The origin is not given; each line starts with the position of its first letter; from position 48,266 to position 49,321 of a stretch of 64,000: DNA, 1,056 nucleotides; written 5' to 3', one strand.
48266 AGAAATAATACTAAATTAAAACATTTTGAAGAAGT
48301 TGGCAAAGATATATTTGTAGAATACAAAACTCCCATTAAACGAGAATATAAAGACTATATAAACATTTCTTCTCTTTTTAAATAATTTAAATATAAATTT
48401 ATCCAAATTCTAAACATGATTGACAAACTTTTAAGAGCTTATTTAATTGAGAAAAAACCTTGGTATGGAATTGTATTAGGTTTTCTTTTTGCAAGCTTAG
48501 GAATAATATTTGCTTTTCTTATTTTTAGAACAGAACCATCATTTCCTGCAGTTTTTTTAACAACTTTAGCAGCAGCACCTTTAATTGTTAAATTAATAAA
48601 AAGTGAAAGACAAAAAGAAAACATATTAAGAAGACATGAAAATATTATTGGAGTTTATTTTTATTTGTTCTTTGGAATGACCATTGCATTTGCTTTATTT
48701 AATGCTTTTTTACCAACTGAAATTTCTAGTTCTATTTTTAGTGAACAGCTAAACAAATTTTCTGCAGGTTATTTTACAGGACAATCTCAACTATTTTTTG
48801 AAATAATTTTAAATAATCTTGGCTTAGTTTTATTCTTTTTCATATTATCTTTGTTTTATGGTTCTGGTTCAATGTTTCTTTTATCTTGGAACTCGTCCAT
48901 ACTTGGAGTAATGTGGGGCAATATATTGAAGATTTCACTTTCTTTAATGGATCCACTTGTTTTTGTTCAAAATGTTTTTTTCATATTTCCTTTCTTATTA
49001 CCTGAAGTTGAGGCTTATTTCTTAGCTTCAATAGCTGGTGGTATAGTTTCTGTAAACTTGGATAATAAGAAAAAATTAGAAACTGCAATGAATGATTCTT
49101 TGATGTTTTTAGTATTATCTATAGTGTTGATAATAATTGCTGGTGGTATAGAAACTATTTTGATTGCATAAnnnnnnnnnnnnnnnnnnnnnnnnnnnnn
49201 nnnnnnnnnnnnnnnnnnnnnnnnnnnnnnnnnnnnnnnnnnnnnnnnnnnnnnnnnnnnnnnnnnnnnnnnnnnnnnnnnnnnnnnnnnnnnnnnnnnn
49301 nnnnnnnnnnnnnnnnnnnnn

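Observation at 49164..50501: GH16 beta-glucanase with dockerin repeats and a C-terminal membrane anchor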

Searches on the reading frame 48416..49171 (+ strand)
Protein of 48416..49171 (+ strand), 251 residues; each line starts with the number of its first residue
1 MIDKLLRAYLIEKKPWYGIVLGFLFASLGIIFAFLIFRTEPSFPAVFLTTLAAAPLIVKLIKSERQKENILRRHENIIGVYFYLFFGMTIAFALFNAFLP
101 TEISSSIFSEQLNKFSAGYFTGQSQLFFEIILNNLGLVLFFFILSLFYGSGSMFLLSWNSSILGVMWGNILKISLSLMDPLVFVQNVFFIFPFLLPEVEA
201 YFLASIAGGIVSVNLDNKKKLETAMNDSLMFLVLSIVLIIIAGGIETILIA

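Call 3: search_protein_families(library=pfam, proteins=[window:48416-49171:+], max_evalue=1)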
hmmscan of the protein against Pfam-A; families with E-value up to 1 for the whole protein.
window:48416-49171:+ (251 aa): 1 family
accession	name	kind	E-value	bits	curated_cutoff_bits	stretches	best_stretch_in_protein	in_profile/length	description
PF01944.22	SpoIIM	-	4.2e-11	43.5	26.9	1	84-248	5-160/163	Stage II sporulation protein M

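Call 4: search_protein_families(library=ncbifam, proteins=[window:48416-49171:+], max_evalue=1)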
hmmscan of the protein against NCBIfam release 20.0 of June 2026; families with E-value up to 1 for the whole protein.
window:48416-49171:+ (251 aa): 0 families

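Call 56: search_protein_families(library=ncbifam, proteins=[window:48416-49171:+], max_evalue=10)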
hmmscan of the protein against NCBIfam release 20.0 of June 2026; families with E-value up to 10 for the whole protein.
window:48416-49171:+ (251 aa): 0 families
